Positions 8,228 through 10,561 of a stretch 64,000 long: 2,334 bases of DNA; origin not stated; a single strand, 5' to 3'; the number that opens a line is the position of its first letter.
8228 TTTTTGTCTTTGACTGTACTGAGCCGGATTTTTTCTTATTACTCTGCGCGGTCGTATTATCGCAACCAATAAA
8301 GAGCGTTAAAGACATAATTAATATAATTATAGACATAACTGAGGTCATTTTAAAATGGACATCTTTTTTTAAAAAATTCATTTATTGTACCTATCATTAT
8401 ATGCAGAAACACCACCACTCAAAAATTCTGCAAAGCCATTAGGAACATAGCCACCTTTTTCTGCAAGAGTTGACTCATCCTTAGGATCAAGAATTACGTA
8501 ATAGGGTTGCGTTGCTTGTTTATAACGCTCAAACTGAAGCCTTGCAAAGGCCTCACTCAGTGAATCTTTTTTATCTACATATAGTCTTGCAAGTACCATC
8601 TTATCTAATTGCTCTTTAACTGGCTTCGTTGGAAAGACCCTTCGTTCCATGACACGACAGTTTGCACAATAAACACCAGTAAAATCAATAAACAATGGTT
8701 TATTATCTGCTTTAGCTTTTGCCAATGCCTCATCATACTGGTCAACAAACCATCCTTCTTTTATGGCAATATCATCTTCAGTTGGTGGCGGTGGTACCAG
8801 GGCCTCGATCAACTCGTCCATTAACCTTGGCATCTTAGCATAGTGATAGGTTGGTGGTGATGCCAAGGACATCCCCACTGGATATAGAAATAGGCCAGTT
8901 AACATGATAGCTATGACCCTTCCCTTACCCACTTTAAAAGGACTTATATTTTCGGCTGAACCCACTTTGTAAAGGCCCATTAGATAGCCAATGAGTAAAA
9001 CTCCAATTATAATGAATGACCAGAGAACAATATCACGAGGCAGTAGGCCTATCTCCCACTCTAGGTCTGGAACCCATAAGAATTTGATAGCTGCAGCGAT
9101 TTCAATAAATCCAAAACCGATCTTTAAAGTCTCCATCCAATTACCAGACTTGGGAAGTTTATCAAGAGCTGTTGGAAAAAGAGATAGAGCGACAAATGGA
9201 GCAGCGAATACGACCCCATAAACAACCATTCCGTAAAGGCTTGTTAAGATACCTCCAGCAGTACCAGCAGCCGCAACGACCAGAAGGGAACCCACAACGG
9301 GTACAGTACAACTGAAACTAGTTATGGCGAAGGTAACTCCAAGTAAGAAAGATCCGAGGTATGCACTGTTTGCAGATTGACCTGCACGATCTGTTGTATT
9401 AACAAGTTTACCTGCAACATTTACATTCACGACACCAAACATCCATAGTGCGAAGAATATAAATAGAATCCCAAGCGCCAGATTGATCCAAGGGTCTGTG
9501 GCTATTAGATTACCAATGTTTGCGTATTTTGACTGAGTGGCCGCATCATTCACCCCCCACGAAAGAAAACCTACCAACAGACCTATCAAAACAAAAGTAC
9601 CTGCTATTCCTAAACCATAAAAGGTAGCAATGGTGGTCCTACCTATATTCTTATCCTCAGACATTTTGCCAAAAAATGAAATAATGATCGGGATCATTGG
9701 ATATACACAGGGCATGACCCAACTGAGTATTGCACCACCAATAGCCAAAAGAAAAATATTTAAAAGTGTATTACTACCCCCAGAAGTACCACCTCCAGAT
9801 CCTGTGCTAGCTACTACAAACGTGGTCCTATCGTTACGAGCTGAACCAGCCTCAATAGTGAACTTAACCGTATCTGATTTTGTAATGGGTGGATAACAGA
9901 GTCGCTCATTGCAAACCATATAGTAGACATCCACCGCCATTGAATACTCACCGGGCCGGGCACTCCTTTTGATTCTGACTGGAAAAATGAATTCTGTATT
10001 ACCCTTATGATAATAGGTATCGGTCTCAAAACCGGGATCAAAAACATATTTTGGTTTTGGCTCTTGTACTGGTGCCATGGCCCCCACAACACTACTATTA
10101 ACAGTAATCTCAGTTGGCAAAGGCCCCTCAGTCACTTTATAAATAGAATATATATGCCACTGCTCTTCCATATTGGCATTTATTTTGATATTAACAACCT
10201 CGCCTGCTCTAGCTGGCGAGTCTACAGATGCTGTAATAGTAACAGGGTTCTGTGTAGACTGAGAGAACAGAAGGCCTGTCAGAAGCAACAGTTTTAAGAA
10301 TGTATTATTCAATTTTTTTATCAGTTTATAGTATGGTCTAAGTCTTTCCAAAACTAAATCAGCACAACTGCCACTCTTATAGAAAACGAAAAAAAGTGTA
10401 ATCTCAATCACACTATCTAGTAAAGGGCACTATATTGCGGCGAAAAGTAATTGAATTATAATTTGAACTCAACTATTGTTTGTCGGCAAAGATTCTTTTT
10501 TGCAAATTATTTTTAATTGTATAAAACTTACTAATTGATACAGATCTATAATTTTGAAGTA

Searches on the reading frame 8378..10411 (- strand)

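Call 65: search_protein_families(library=pfam, proteins=[window:8378-10411:-], max_evalue=0.001)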
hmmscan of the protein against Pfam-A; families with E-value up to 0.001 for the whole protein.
window:8378-10411:- (677 aa): 5 families
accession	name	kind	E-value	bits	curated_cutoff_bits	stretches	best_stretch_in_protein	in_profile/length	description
PF02683.22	DsbD_TM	-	5.1e-20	72.2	27.1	1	222-444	7-214/219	Cytochrome C biogenesis protein transmembrane domain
PF13899.12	Thioredoxin_7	-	3.6e-13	49.9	27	1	555-643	2-83/83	Thioredoxin-like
PF11412.14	DsbD_N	-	5.9e-11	42.9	25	1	69-181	16-116/119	Thiol:disulfide interchange protein DsbD, N-terminal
PF03190.21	Thioredox_DsbH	-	8e-07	29.6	27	1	559-657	26-123/163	Protein of unknown function, DUF255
PF13098.12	Thioredoxin_2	-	1.1e-05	26.2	27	1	566-658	1-97/104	Thioredoxin-like domain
